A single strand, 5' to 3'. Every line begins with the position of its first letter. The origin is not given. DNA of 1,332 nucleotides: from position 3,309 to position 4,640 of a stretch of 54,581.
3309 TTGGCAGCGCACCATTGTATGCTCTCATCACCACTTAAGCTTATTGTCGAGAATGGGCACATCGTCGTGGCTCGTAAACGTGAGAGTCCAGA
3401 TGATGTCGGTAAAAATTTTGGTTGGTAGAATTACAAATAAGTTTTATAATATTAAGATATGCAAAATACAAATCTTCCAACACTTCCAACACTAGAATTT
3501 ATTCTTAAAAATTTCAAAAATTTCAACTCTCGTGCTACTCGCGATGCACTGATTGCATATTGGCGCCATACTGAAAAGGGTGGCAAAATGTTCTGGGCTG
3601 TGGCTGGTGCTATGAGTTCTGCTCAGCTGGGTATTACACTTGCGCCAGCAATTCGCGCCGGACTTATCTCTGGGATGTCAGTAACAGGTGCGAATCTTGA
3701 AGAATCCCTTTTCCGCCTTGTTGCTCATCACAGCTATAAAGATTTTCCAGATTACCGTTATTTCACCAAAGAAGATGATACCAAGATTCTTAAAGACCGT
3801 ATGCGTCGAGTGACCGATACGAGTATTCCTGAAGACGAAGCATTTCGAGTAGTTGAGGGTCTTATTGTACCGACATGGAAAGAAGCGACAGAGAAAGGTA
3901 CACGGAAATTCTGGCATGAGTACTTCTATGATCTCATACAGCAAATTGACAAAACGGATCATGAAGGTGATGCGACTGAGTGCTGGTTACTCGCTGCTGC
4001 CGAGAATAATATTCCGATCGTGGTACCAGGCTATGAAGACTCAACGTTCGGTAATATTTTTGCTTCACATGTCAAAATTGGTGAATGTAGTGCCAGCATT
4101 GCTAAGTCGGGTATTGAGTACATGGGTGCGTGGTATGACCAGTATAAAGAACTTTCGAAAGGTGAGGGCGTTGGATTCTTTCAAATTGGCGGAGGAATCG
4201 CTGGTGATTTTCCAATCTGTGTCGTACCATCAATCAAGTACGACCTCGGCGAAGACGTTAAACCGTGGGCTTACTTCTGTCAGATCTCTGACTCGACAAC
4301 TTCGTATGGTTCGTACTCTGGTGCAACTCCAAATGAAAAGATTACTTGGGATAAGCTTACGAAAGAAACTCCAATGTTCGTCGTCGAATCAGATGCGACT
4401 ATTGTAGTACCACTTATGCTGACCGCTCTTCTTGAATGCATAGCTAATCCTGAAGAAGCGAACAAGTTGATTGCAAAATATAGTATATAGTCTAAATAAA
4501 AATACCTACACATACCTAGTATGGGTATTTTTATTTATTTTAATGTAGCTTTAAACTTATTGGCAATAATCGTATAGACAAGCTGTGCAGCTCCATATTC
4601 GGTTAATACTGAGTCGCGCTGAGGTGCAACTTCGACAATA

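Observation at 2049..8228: Agmatine-centred polyamine-type cluster lacking the classical aminopropyl machinery and containing non-canonical enzymes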

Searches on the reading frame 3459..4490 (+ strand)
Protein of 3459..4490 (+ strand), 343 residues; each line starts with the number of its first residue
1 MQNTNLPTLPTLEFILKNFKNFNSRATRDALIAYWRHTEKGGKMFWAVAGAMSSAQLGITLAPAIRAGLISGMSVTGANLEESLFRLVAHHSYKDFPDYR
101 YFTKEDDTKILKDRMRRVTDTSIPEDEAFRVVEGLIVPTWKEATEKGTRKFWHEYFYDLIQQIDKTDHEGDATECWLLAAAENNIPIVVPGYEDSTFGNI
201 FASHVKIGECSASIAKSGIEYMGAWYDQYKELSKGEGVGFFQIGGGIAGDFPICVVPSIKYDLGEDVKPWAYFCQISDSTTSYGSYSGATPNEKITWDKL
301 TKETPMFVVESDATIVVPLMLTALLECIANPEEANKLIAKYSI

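Call 3: search_protein_families(library=pfam, proteins=[window:3459-4490:+])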
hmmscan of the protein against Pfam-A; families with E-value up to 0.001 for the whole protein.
window:3459-4490:+ (343 aa): 1 family
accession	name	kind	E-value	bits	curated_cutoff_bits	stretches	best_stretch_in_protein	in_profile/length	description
PF01916.23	DS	-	3.4e-36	125.4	27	1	21-322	10-286/288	Deoxyhypusine synthase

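Call 4: search_protein_families(library=ncbifam, proteins=[window:3459-4490:+])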
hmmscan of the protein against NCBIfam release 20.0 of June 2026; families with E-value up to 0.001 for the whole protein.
window:3459-4490:+ (343 aa): 7 families
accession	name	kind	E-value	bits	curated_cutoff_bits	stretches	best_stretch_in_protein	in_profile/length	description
NF001980.1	PRK00770.1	equivalog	2e-28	99.5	450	1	13-333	14-328/350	homospermidine biosynthesis protein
NF002006.0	PRK00805.1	equivalog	1.6e-25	89.7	434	1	40-331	52-325/338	deoxyhypusine synthase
NF002294.1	PRK01221.1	equivalog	1.9e-21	76.8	350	1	16-323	19-299/300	deoxyhypusine synthase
NF002630.0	PRK02301.1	equivalog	4.5e-21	75.4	364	1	39-328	55-315/318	deoxyhypusine synthase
TIGR00321.1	dhys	equivalog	5.4e-21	75.2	304.25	1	13-325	14-300/301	deoxyhypusine synthase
NF002699.1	PRK02492.1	equivalog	1.2e-17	63.8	500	1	21-323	29-318/338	1,9-bis(guanidino)-5-aza-nonane synthase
NF003052.1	PRK03971.1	equivalog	2.4e-12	46.8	380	1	104-324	122-332/334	deoxyhypusine synthase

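Call 10: search_solved_structures(query=window:3459-4490:+, max_evalue=0.01, show_alignments=2)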
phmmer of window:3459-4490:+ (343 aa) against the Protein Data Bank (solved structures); distinct sequences matched with E-value up to 0.01: 15.
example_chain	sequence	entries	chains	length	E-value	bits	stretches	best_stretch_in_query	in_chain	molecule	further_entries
8put_A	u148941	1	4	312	2.8e-09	39.7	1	61-325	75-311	Probable deoxyhypusine synthase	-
7cmc_A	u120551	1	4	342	1.6e-06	30.6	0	272-325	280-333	Probable deoxyhypusine synthase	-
8qzw_A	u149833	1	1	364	2.1e-05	26.9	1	65-322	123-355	Deoxyhypusine synthase related protein, putative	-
8qzx_A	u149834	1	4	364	0.00014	24.2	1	65-322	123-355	Deoxyhypusine synthase related protein, putative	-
1dhs_A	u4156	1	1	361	0.0034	19.7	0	272-322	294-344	DEOXYHYPUSINE SYNTHASE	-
9id2_A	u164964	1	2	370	0.0036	19.6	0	272-322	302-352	Deoxyhypusine synthase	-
1rlz_A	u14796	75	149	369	0.0036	19.6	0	272-322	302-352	Deoxyhypusine synthase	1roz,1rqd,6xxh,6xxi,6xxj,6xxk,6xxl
8pvu_A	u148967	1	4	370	0.0037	19.6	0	272-322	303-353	Deoxyhypusine synthase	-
8r3u_AAA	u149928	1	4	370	0.0037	19.6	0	272-322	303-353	Deoxyhypusine synthase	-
8a0g_A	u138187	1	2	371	0.0037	19.6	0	272-322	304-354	Deoxyhypusine synthase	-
6p4v_A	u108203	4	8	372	0.0037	19.5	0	272-322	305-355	Deoxyhypusine synthase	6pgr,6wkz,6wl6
7a6s_A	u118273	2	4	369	0.0038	19.5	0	272-322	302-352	Deoxyhypusine synthase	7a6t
9iex_B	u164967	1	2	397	0.0041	19.4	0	266-322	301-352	Deoxyhypusine synthase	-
9iex_A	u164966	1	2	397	0.0044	19.3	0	272-322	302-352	Deoxyhypusine synthase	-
6dft_A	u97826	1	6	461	0.0086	18.3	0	177-322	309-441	Deoxyhypusine synthase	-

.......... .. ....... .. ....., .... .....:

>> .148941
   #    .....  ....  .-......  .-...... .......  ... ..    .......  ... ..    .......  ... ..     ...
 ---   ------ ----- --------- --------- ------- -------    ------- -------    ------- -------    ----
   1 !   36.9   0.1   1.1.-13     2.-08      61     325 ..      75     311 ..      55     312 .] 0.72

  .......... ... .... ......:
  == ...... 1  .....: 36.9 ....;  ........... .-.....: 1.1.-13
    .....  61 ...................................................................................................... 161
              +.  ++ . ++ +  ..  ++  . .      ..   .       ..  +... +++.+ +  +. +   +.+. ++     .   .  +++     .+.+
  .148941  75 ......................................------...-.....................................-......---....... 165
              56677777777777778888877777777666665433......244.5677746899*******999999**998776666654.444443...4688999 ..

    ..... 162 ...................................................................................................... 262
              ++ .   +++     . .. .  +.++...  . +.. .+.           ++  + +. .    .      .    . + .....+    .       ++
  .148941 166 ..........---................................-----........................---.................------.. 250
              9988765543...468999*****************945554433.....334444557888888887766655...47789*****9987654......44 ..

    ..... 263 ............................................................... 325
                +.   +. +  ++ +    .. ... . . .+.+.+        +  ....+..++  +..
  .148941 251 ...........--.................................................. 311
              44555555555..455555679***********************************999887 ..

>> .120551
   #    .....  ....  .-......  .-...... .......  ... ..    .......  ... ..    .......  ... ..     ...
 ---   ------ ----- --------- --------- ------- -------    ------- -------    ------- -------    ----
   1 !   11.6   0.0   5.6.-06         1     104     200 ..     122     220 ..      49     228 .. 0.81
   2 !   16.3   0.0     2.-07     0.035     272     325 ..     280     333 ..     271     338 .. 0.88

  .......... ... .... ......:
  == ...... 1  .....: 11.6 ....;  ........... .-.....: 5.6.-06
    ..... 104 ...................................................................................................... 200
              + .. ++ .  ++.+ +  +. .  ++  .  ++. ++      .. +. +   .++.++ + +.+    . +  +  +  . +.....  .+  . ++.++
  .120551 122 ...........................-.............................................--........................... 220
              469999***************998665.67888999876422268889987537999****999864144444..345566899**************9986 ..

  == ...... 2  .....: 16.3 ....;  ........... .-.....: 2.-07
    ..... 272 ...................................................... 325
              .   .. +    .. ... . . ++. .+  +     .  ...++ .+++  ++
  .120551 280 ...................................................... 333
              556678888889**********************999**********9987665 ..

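Call 39: find_homologous_proteins(query=window:3459-4490:+, max_evalue=0.00001)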
Query window:3459-4490:+ (343 aa): 8000 proteins with E <= 0.00001 among 8000 candidates; the best 120 are listed.
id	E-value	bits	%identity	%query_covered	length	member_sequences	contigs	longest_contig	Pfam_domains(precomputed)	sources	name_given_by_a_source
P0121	5.6e-234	793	100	100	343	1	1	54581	PF01916.24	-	-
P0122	6.0e-207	705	90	100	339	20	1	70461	PF01916.24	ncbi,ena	-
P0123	7.0e-206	701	89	100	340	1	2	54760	PF01916.24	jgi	jgi:deoxyhypusine synthase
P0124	8.2e-205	698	89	97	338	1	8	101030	PF01916.24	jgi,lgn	jgi:deoxyhypusine synthase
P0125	8.8e-205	697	88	99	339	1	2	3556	PF01916.24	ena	-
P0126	1.1e-204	697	88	99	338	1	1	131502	PF01916.24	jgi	jgi:deoxyhypusine synthase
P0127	2.1e-204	696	89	97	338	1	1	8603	PF01916.24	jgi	jgi:deoxyhypusine synthase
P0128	2.5e-204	696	88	99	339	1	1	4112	PF01916.24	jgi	-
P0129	3.1e-204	696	87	99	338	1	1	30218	PF01916.24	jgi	jgi:deoxyhypusine synthase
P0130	9.8e-204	694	87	100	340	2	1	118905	PF01916.24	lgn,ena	-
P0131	1.3e-203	694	88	97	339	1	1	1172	PF01916.24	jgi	jgi:deoxyhypusine synthase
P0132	3.0e-203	692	87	100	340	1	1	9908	PF01916.24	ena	-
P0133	3.6e-203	692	87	100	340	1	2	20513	PF01916.24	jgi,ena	jgi:deoxyhypusine synthase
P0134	4.6e-203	692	88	100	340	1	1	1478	PF01916.24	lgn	-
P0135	5.7e-203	691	89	97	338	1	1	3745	PF01916.24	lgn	-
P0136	9.5e-203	691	88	97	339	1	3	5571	PF01916.24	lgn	-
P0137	1.0e-202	691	87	99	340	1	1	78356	PF01916.24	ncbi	-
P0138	1.1e-202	691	88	98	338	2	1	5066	PF01916.24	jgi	jgi:deoxyhypusine synthase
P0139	3.5e-202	689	87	99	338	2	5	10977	PF01916.24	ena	-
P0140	5.4e-202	688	87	99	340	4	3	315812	PF01916.24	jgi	jgi:deoxyhypusine synthase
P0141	6.8e-202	688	87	99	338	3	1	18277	PF01916.24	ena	-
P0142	7.6e-202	688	88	99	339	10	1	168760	PF01916.24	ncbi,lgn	-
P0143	8.6e-202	688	87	99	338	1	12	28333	PF01916.24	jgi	jgi:deoxyhypusine synthase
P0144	1.3e-201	687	87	100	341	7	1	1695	PF01916.24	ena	-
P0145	1.8e-201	687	86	99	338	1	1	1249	PF01916.24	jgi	jgi:deoxyhypusine synthase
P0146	2.2e-201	686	87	99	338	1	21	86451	PF01916.24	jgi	jgi:deoxyhypusine synthase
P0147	3.2e-201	686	87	100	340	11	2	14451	PF01916.24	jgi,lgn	-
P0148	3.6e-201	686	86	100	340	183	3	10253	PF01916.24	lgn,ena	-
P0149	8.5e-201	684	86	100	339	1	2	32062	PF01916.24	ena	-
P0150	9.2e-201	684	87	98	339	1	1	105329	PF01916.24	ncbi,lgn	-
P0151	1.9e-200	683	87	100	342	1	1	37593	PF01916.24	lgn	-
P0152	1.9e-200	683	88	98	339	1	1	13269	PF01916.24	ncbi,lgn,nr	ncbi:MAG TPA: deoxyhypusine synthase family protein [Candidatus Paceibacterota bacterium]|nr:deoxyhy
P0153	3.7e-200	682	88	97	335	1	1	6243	PF01916.24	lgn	-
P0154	4.1e-200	682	87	99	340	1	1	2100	PF01916.24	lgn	-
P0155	4.6e-200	682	86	99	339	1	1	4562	PF01916.24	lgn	-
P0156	1.1e-199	681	86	99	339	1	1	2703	PF01916.24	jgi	jgi:deoxyhypusine synthase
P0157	1.2e-199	681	86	99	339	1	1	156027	PF01916.24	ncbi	-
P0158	1.4e-199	680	87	99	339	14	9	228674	PF01916.24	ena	-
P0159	2.7e-199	679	87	99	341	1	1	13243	PF01916.24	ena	-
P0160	4.4e-199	679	86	99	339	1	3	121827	PF01916.24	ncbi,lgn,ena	-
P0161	5.4e-199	678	86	99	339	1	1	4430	PF01916.24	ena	-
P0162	7.2e-199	678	88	99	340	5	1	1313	PF01916.24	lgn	-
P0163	8.1e-199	678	89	97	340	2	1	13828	PF01916.24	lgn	-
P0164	2.1e-198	676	86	100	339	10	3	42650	PF01916.24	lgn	-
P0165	2.7e-198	676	86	99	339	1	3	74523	PF01916.24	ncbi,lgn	-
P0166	3.6e-198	676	86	98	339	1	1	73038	PF01916.24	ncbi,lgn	-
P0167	3.7e-198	676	86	99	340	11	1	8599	PF01916.24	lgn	-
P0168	4.0e-198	675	87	99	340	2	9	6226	PF01916.24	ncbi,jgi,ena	jgi:deoxyhypusine synthase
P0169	5.0e-198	675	86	99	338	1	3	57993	PF01916.24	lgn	-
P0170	5.7e-198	675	86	97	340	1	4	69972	PF01916.24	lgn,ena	-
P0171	6.0e-198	675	86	99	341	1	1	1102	PF01916.24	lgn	-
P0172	8.6e-198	674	86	99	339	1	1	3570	PF01916.24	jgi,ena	jgi:deoxyhypusine synthase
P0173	9.3e-198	674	85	100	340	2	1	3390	PF01916.24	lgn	-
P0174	1.0e-197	674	85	100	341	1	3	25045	PF01916.24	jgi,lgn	jgi:deoxyhypusine synthase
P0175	1.5e-197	674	86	97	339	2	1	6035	PF01916.24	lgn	-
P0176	2.4e-197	673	86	98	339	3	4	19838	PF01916.24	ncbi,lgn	-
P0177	2.7e-197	673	86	98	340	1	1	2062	PF01916.24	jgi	jgi:deoxyhypusine synthase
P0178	4.8e-197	672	86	98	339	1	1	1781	PF01916.24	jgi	jgi:deoxyhypusine synthase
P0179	5.7e-197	672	86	98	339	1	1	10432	PF01916.24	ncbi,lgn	-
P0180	6.1e-197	672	86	99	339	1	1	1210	PF01916.24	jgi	jgi:deoxyhypusine synthase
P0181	8.2e-197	671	85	100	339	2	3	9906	PF01916.24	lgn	-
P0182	1.2e-196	671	85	98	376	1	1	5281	PF01916.24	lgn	-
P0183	1.2e-196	671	86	97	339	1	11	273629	PF01916.24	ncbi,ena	-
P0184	1.9e-196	670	86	98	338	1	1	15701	PF01916.24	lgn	-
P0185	2.8e-196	669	85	99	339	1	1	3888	PF01916.24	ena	-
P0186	2.8e-196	669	85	98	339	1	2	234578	PF01916.24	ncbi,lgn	-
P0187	5.1e-196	669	86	99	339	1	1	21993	PF01916.24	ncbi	-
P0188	5.5e-196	668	85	98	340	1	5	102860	PF01916.24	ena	-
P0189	1.1e-195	668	85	99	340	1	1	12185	PF01916.24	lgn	-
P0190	2.3e-195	666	85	99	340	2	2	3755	PF01916.24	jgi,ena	jgi:deoxyhypusine synthase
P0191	3.6e-195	666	86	99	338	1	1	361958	PF01916.24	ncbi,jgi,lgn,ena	ncbi:MAG: deoxyhypusine synthase family protein [Candidatus Paceibacterota bacterium]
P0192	3.8e-195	666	84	98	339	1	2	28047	PF01916.24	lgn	-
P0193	6.5e-195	665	84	99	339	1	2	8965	PF01916.24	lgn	-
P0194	7.4e-195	665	84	98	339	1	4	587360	PF01916.24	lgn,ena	-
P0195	1.1e-194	664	86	97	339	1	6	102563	PF01916.24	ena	-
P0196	1.4e-194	664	85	97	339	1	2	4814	PF01916.24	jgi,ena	-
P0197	1.6e-194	664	85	99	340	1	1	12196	PF01916.24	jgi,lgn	-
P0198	2.7e-194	663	83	100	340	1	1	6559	PF01916.24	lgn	-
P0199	3.4e-194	663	84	99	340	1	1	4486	PF01916.24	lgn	-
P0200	3.6e-194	663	84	97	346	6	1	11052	PF01916.24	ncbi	-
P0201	5.0e-194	662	85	99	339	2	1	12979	PF01916.24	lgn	-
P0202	5.5e-194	662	85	98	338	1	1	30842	PF01916.24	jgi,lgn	jgi:deoxyhypusine synthase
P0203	1.0e-193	661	85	97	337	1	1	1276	PF01916.24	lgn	-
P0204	1.3e-193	661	85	99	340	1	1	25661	PF01916.24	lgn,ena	-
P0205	1.4e-193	661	85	98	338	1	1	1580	PF01916.24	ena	-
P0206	1.4e-193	661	83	98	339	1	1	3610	PF01916.24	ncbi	-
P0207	1.4e-193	661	84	99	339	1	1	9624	PF01916.24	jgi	-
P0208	2.6e-193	660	84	98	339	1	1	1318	PF01916.24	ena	-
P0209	5.8e-193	659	85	97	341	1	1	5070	PF01916.24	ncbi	-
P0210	6.6e-193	658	84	100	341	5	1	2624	PF01916.24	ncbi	-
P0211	7.0e-193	658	84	98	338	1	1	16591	PF01916.24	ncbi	-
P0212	1.3e-192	657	84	97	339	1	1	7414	PF01916.24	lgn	-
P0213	1.7e-192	657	83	99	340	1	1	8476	PF01916.24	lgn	-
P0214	1.8e-192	657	85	98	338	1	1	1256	PF01916.24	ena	-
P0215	2.1e-192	657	83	98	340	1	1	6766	PF01916.24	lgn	-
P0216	2.6e-192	656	83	98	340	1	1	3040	PF01916.24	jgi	jgi:deoxyhypusine synthase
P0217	2.9e-192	656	84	100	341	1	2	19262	PF01916.24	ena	-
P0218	3.5e-192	656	83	100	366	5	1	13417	PF01916.24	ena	-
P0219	4.1e-192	656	83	99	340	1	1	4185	PF01916.24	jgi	-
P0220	4.7e-192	656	84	100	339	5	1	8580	PF01916.24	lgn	-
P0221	6.8e-192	655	85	97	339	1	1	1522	PF01916.24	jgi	jgi:deoxyhypusine synthase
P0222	8.0e-192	655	83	98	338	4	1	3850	PF01916.24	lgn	-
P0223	8.2e-192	655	83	98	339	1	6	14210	PF01916.24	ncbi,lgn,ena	ncbi:MAG: deoxyhypusine synthase family protein [Patescibacteria group bacterium]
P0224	1.3e-191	654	83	98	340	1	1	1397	PF01916.24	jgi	jgi:deoxyhypusine synthase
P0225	2.0e-191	653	83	99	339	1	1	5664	PF01916.24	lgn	-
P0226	2.0e-191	653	84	97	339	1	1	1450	PF01916.24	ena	-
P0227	2.3e-191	653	85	97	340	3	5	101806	PF01916.24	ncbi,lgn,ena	-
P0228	2.9e-191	653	83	100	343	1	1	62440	PF01916.24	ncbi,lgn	-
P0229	3.2e-191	653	83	100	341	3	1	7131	PF01916.24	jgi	jgi:deoxyhypusine synthase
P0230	3.8e-191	653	83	100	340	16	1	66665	PF01916.24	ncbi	-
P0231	4.3e-191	652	83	100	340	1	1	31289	PF01916.24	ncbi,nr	ncbi:MAG: deoxyhypusine synthase family protein [Candidatus Nomurabacteria bacterium]|nr:deoxyhypusi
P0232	4.4e-191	652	83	100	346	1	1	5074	PF01916.24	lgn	-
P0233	4.4e-191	652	83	97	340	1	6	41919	PF01916.24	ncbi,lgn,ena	-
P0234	4.7e-191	652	83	98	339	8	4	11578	PF01916.24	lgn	-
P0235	5.0e-191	652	84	97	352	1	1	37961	PF01916.24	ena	-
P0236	5.2e-191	652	84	97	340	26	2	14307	PF01916.24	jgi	jgi:deoxyhypusine synthase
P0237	6.7e-191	652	85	97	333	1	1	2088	PF01916.24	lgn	-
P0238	6.9e-191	652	83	98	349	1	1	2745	PF01916.24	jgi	jgi:deoxyhypusine synthase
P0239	1.0e-190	651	84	98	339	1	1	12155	PF01916.24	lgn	-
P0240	1.2e-190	651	83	97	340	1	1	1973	PF01916.24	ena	-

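Call 40: find_encoding_contigs(protein=P0191, flank=7000, max_places=1)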
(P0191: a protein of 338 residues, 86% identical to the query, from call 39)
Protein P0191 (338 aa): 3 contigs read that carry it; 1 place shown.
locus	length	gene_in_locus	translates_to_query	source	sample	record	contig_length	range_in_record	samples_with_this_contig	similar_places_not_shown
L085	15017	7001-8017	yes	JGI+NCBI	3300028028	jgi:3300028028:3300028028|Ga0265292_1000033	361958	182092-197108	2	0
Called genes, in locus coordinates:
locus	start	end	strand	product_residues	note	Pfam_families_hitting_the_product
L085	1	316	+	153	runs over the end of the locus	PF00380:Ribosomal_S9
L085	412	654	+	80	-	-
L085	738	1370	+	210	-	PF01025:GrpE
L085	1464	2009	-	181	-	PF20803:PaaX_M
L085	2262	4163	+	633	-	PF00012:HSP70, PF06723:MreB_Mbl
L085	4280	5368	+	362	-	PF00226:DnaJ, PF01556:DnaJ_C, PF00684:DnaJ_CXXCXGXG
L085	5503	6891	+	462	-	PF02784:Orn_Arg_deC_N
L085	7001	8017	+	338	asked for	PF01916:DS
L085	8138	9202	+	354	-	PF00491:Arginase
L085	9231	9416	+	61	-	-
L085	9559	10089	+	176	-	-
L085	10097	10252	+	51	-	-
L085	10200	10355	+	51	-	PF04371:PAD_porph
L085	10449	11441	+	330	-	PF00579:tRNA-synt_1b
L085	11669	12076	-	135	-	PF01451:LMWPc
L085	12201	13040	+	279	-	-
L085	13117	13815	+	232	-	PF01177:Asp_Glu_race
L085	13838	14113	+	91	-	PF01371:Trp_repressor, PF13384:HTH_23 (weak)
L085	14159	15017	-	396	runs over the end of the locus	PF00282:Pyridoxal_deC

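Call 41: find_encoding_contigs(protein=P0194, flank=7000, max_places=1)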
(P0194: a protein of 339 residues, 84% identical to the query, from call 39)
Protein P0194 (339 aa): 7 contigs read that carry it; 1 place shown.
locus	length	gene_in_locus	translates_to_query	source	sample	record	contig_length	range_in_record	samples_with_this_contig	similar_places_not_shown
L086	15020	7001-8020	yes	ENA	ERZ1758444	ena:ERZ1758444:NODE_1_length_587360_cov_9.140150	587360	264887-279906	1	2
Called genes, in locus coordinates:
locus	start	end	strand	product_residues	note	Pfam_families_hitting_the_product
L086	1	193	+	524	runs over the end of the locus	PF01555:N6_N4_Mtase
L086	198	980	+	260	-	PF09520:HinfI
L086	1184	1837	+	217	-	-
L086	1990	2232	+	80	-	PF18903:DUF5659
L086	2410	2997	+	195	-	-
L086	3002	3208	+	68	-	-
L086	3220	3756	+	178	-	-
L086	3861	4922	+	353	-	PF00239:Resolvase, PF07508:Recombinase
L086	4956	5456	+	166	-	-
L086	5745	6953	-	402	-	-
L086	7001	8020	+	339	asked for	PF01916:DS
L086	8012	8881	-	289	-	PF00491:Arginase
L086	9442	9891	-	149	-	PF02643:DUF192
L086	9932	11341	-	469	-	PF02784:Orn_Arg_deC_N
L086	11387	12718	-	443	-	PF01702:TGT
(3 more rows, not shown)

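Call 42: find_encoding_contigs(protein=P0122, flank=10000, max_places=1)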
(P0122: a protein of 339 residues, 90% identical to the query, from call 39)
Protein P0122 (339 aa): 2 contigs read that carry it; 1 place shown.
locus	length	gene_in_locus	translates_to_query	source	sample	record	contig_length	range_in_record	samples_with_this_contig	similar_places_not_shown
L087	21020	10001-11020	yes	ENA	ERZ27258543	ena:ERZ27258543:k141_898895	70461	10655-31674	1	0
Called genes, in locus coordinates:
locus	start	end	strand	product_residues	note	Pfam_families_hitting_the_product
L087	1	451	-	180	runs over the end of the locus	PF20803:PaaX_M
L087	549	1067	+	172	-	PF02223:Thymidylate_kin (faint), PF13238:AAA_18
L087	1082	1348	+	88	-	-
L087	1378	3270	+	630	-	PF00012:HSP70, PF06723:MreB_Mbl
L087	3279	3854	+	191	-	PF13643:DUF4145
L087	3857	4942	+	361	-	PF00226:DnaJ, PF01556:DnaJ_C, PF00684:DnaJ_CXXCXGXG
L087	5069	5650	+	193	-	-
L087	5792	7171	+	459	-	PF00278:Orn_DAP_Arg_deC (weak), PF02784:Orn_Arg_deC_N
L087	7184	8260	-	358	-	PF01546:Peptidase_M20, PF07687:M20_dimer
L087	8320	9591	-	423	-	-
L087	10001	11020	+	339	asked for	PF01916:DS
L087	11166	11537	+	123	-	-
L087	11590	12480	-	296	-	PF00491:Arginase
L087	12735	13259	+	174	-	-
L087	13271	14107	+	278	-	PF05175:MTS (weak), PF02475:TRM5-TYW2_MTfase, PF06325:PrmA, PF13847:Methyltransf_31 (weak), PF08241:Methyltransf_11 (weak), PF13649:Methyltransf_25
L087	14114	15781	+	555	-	PF00512:HisKA, PF02518:HATPase_c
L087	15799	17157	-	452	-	PF01406:tRNA-synt_1e, PF09334:tRNA-synt_1g (weak), PF23493:CysS_C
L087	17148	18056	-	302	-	PF01544:CorA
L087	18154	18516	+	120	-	PF00829:Ribosomal_L21p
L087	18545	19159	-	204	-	PF21176:RecR_HhH (weak), PF01751:Toprim (weak), PF13662:Toprim_4 (weak), PF21175:RecR_C (weak)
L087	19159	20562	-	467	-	PF00772:DnaB, PF13481:AAA_25, PF03796:DnaB_C, PF06745:ATPase (weak)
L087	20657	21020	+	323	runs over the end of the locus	PF00579:tRNA-synt_1b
